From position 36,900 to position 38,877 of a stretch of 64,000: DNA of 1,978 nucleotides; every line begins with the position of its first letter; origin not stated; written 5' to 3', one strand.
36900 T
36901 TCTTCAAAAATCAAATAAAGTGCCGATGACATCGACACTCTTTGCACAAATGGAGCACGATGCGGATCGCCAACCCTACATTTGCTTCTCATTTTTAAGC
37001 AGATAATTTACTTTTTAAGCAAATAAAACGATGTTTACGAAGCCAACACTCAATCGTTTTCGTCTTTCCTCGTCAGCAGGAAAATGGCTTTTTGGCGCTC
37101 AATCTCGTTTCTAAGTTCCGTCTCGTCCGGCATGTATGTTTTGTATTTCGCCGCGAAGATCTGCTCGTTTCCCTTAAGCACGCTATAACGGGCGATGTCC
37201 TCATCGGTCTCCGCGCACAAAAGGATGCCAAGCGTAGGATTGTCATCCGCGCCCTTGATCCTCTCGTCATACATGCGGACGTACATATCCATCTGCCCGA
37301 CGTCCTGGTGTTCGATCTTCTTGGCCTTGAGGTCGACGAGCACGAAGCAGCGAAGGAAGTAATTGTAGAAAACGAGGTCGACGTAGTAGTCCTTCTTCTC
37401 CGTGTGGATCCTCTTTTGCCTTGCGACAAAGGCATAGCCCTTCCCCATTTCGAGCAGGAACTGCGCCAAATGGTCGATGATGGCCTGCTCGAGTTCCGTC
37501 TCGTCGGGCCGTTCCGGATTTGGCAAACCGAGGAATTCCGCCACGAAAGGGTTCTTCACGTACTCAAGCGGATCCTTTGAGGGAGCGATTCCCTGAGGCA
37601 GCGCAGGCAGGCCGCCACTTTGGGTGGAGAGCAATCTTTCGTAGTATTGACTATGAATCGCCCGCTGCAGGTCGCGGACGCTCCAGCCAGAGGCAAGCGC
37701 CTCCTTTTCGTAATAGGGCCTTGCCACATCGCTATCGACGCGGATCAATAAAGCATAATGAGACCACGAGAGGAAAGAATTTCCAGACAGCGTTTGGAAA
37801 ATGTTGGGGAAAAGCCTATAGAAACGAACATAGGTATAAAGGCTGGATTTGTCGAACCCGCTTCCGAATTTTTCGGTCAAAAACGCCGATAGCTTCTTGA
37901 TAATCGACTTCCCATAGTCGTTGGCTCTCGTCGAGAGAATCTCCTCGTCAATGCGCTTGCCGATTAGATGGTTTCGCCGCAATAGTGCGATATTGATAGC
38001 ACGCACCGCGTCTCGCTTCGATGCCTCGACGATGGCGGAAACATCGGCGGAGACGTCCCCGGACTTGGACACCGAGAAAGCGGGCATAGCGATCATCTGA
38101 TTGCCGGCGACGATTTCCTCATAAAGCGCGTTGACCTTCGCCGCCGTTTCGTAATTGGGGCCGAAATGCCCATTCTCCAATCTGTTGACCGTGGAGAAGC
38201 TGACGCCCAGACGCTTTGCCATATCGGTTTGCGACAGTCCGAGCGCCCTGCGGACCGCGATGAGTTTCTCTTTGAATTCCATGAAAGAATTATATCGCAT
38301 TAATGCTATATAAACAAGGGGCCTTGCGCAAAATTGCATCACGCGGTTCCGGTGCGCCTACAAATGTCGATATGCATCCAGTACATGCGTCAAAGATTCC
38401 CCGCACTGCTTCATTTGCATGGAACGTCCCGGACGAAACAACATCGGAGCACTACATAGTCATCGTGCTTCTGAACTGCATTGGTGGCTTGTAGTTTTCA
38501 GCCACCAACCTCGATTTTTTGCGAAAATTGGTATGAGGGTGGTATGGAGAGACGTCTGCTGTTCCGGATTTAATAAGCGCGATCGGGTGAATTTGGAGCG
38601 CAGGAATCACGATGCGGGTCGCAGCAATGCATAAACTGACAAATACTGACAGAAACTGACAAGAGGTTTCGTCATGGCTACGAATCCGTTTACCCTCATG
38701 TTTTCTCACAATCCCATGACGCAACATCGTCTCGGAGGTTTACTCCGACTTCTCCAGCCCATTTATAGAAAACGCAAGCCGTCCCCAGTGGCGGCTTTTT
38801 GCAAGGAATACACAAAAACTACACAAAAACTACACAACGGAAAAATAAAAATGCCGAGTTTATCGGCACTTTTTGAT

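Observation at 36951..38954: Multiple tRNA-Gly 3'-end fragments downstream of tRNA-Gly(CCC), suggesting tandem integration remnants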

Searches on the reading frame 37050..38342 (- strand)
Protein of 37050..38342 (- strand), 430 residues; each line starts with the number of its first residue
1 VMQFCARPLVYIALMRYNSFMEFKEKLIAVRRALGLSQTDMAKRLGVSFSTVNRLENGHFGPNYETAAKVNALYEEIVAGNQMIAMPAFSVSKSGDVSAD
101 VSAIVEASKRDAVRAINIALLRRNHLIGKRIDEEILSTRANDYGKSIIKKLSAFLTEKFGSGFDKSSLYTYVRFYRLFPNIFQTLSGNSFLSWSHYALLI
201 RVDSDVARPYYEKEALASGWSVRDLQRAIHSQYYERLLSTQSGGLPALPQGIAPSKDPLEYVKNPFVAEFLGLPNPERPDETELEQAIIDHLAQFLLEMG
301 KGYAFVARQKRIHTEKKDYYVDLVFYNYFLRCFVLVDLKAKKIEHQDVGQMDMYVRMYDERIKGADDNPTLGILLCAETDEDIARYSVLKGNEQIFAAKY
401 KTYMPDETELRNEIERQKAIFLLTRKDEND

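Call 10: search_protein_families(library=pfam, proteins=[window:37050-38342:-], max_evalue=0.01)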
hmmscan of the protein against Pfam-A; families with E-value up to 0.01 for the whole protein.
window:37050-38342:- (430 aa): 11 families
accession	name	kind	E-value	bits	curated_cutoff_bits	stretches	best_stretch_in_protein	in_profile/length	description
PF06250.17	YhcG_C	-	1.8e-53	181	32.5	1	260-414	2-156/157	YhcG PDDEXK nuclease domain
PF17761.7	DUF1016_N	-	3.3e-35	121.6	32.8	1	101-236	2-137/137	DUF1016 N-terminal domain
PF01381.28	HTH_3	-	2.9e-11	43.7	23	1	29-70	3-44/55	Helix-turn-helix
PF13560.12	HTH_31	-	1.5e-06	28.9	27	1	30-63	9-43/64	Helix-turn-helix domain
PF12844.13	HTH_19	-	2.3e-05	24.6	30.2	1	26-69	3-46/64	Helix-turn-helix domain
PF13744.12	HTH_37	-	0.00021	21.5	27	1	27-60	23-56/80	Helix-turn-helix domain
PF13384.12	HTH_23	-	0.00037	20.7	24.6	1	24-54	5-36/50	Homeodomain-like domain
PF13413.12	HTH_25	-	0.0023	18.2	24.6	1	27-60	2-35/62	Helix-turn-helix domain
PF20432.4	Xre-like-HTH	-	0.003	18.3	25.8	1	29-62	17-52/63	Antitoxin Xre-like helix-turn-helix domain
PF13588.12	HSDR_N_2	-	0.005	17.3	25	0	306-358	24-78/110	Type I restriction enzyme R protein N terminus (HSDR_N)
PF17762.8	HTH_ParB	-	0.0067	17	22.6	0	162-230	31-98/102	ParB HTH domain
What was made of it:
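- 37033..38510 (-): Module shared at 93% identity with another island array (L134). It contains the single gene 37050-38282, encoding XRE-DUF1016_N-YhcG_C (a PD-(D/E)XK nuclease), which matches PADLOC candidate PDC-S02. Pfam (call 10).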

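Call 52: find_homologous_proteins(query=window:37050-38282:-, max_evalue=1e-60)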
Query window:37050-38282:- (410 aa): 7916 proteins with E <= 1e-60 among 8000 candidates; the best 120 are listed.
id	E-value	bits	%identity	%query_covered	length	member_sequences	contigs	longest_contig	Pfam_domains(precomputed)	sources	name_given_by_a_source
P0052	2.9e-264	894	98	100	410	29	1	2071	PF17761.8,PF12844.14,PF01381.29,PF13560.13,PF06250.18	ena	-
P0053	3.3e-258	874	95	100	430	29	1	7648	PF17761.8,PF01381.29,PF13560.13,PF06250.18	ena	-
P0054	1.9e-237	806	86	100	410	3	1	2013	PF17761.8,PF12844.14,PF01381.29,PF13560.13,PF06250.18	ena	-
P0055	2.6e-204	696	74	100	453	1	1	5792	PF17761.8,PF12844.14,PF01381.29,PF13560.13,PF06250.18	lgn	-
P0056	1.7e-193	661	71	99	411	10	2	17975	PF17761.8,PF01381.29,PF13560.13,PF06250.18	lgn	-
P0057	7.2e-190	649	71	99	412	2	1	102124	PF17761.8,PF12844.14,PF01381.29,PF13560.13,PF06250.18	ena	-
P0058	1.9e-189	648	71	99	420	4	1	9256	PF17761.8,PF12844.14,PF01381.29,PF13560.13,PF06250.18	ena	-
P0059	8.2e-189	645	69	99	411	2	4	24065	PF13744.13,PF17761.8,PF01381.29,PF13560.13,PF06250.18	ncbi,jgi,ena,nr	ncbi:MAG: DUF1016 family protein [Erysipelotrichaceae bacterium]|nr:DUF1016 family protein [Erysipel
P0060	6.9e-176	603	66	100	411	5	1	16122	PF17761.8,PF12844.14,PF13413.13,PF01381.29,PF17762.9,PF13560.13,PF06250.18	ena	-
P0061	5.6e-174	597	66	99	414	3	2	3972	PF17761.8,PF12844.14,PF01381.29,PF17762.9,PF13560.13,PF06250.18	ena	-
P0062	6.9e-172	590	68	100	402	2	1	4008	PF17761.8,PF01381.29,PF13560.13,PF06250.18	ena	-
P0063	1.6e-170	585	65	100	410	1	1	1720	PF17761.8,PF12844.14,PF01381.29,PF17762.9,PF13560.13,PF06250.18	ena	-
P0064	9.4e-170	583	66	99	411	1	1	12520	PF17761.8,PF12844.14,PF01381.29,PF13560.13,PF06250.18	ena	-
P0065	3.6e-165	568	62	99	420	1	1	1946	PF17761.8,PF01381.29,PF13560.13,PF06250.18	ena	-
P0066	1.4e-162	559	90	68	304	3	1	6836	PF17761.8,PF12844.14,PF01381.29,PF13560.13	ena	-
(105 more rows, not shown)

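Call 55: find_encoding_contigs(protein=P0057, flank=6000, max_places=3)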
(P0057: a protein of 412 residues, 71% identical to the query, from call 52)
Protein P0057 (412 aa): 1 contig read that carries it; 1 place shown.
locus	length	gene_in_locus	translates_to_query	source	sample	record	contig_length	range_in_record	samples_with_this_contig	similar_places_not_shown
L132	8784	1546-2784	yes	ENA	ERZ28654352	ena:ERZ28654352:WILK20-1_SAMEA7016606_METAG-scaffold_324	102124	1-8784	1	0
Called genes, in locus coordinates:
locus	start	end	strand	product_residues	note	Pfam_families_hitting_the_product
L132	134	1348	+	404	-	PF03222:Trp_Tyr_perm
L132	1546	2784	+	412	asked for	PF01381:HTH_3, PF12844:HTH_19 (faint), PF13560:HTH_31, PF17761:DUF1016_N, PF06250:YhcG_C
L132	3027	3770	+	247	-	PF02308:MgtC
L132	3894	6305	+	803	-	PF00133:tRNA-synt_1, PF09334:tRNA-synt_1g, PF13603:tRNA-synt_1_2, PF00133:tRNA-synt_1, PF08264:Anticodon_1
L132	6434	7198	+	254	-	PF03309:Pan_kinase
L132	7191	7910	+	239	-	PF12822:ECF_trnsprt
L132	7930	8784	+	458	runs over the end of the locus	PF01546:Peptidase_M20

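Call 56: find_encoding_contigs(protein=P0056, flank=6000, max_places=3)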
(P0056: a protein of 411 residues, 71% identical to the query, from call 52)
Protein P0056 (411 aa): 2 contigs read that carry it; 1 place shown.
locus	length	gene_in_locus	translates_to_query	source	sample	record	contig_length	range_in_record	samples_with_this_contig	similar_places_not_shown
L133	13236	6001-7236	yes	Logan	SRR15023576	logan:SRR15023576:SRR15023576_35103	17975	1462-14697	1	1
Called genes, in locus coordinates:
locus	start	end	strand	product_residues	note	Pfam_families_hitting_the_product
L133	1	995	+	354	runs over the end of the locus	-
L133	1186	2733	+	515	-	-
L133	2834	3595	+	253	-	PF00535:Glycos_transf_2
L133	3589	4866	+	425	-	PF01018:GTP1_OBG, PF01926:MMR_HSR1, PF02421:FeoB_N (weak), PF09269:DUF1967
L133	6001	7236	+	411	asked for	PF01381:HTH_3, PF13560:HTH_31 (weak), PF17761:DUF1016_N, PF06250:YhcG_C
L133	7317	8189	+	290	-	PF19789:DUF6273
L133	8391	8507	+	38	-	-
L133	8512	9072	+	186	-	PF01330:RuvA_N, PF00633:HHH (faint), PF14520:HHH_5, PF07499:RuvA_C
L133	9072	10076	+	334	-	PF06068:TIP49 (faint), PF05496:RuvB_N, PF13173:AAA_14 (weak), PF00004:AAA, PF07728:AAA_5 (weak), PF17864:AAA_lid_4, PF05491:WHD_RuvB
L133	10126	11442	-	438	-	-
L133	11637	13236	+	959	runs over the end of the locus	-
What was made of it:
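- Tried and rejected: Homologues at 71% identity are solo genes between housekeeping genes (calls 55, 56).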

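Call 57: find_encoding_contigs(protein=P0053, flank=6000, max_places=3)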
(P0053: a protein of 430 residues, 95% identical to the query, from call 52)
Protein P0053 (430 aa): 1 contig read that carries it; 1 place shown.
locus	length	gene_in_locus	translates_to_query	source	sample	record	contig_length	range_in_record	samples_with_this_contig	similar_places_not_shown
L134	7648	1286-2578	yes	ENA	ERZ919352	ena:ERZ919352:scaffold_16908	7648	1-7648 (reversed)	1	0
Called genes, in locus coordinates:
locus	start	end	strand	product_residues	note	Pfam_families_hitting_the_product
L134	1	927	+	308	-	?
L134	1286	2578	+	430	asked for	PF01381:HTH_3, PF13560:HTH_31 (weak), PF17761:DUF1016_N, PF06250:YhcG_C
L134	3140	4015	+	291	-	-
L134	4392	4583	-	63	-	PF16277:DUF4926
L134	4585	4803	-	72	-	-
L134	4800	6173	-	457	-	PF13173:AAA_14, PF13635:DUF4143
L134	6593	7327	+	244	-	PF05065:Phage_capsid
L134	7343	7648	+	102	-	?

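Call 61: search_protein_families(library=pfam, proteins=[L134:1-927:+, L134:3140-4015:+, L134:6593-7327:+, L134:7343-7648:+], max_evalue=0.01)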
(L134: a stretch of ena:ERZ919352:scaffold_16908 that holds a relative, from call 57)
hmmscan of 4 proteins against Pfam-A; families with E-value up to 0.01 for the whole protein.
L134:1-927:+ (308 aa): 2 families
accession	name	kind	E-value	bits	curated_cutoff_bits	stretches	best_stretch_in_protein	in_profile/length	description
PF01408.29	GFO_IDH_MocA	-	2.5e-06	28.6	24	1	16-97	38-118/120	Oxidoreductase family, NAD-binding Rossmann fold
PF13635.12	DUF4143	-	0.0084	16.3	28.1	0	185-246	105-159/160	Domain of unknown function (DUF4143)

L134:3140-4015:+ (291 aa): 21 families
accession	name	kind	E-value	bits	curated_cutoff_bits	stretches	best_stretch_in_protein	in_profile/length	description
PF01381.28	HTH_3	-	4.6e-13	49.4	23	1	224-278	1-55/55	Helix-turn-helix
PF13412.12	HTH_24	-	7.7e-12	45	21.9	2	144-189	2-47/48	Winged helix-turn-helix DNA-binding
PF13560.12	HTH_31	-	1.6e-11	44.8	27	1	224-271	6-54/64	Helix-turn-helix domain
PF13749.12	HATPase_c_4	-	1.2e-09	38.4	26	1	29-94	1-68/89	Putative ATP-dependent DNA helicase recG C-terminal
PF12802.13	MarR_2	-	7.6e-08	32.8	27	1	145-194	5-55/61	MarR family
PF08279.18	HTH_11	-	1.2e-06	28.7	25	1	160-197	16-51/55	HTH domain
PF13404.12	HTH_AsnC-type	-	3.4e-06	27.2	27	1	224-250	9-35/42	AsnC-type helix-turn-helix domain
PF12844.13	HTH_19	-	3.5e-06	27.3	30.2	1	222-279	2-59/64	Helix-turn-helix domain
PF13545.12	HTH_Crp_2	-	5.6e-06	26.7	27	1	159-191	22-55/70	Crp-like helix-turn-helix domain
PF13384.12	HTH_23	-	1.5e-05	25.1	24.6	0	226-251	10-36/50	Homeodomain-like domain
PF25213.1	HVO_A0261_N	-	2.5e-05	24.5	35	1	142-193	8-58/86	HVO_A0261 N-terminal domain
PF01978.25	TrmB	-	6.6e-05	23.1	25.6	1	143-192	6-55/68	Sugar-specific transcriptional regulator TrmB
PF13730.12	HTH_36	-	7.8e-05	22.8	25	1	163-187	29-53/55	Helix-turn-helix domain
PF01047.28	MarR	-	8.2e-05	22.9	24.6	1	143-191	1-49/59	MarR family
PF00392.27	GntR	-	0.00015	21.8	27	0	162-192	27-57/64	Bacterial regulatory proteins, gntR family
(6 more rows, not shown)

L134:6593-7327:+ (244 aa): 3 families
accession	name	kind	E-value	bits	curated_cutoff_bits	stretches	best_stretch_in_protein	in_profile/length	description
PF05065.19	Phage_capsid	-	5.9e-15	55.8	24.2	1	45-239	93-276/280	Phage capsid family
PF09950.15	Major_capside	-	0.0097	15.7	26.8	0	19-88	30-93/251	Major capsid protein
PF19413.5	YaiO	-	0.0098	16.3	23.9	0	96-133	52-89/173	YaiO membrane beta barrel domain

L134:7343-7648:+ (102 aa): 0 families

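Call 69: search_protein_families(library=padloc, proteins=[window:37050-38282:-], max_evalue=0.001)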
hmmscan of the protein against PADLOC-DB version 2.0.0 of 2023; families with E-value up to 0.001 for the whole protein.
window:37050-38282:- (410 aa): 34 families (the best 25 are shown)
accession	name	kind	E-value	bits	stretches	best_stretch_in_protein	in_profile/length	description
PDLC04807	PDC-S02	-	8.2e-124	411.4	1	73-402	12-343/351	-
PDLC04803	PDC-S02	-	6.3e-90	299.5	1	138-401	5-261/269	-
PDLC04820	PDC-S02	-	5.9e-81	270.1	1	76-406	28-328/332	-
PDLC04795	PDC-S02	-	9.7e-75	250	1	63-401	13-347/357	-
PDLC04810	PDC-S02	-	1.4e-71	239.6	1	77-398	14-344/355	-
PDLC04831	PDC-S02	-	2.3e-70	235.8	1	76-388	13-323/346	-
PDLC04822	PDC-S02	-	1.6e-66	222.9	1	73-361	9-289/294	-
PDLC04827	PDC-S02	-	1.2e-55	186.6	1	75-297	11-232/234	-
PDLC04813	PDC-S02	-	7.7e-46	154.1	1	240-399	6-163/175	-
PDLC04802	PDC-S02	-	6.6e-43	144.8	2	266-397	61-170/171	-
PDLC04812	PDC-S02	-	3.4e-34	115.9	1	75-215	9-147/151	-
PDLC01464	PD_DExK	-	1.9e-32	110.3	1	173-317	1-126/126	"CAS-I,CAS-II,CAS-III,CAS-IV,CAS-V,CAS-VI; associated"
PDLC04825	PDC-S02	-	2.2e-31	107.3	1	68-221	7-162/193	-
PDLC04817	PDC-S02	-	1e-29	102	1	76-274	10-210/286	-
PDLC04823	PDC-S02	-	2.3e-27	93.8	2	319-395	93-170/175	-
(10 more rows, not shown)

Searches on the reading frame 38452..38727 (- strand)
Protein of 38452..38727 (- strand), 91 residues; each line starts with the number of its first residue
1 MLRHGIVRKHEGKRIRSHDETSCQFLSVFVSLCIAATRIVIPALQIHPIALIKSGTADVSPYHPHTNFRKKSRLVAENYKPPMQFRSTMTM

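Call 27: search_protein_families(library=pfam, proteins=[window:38452-38727:-], max_evalue=0.01)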
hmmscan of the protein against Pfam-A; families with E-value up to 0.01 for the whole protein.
window:38452-38727:- (91 aa): 0 families
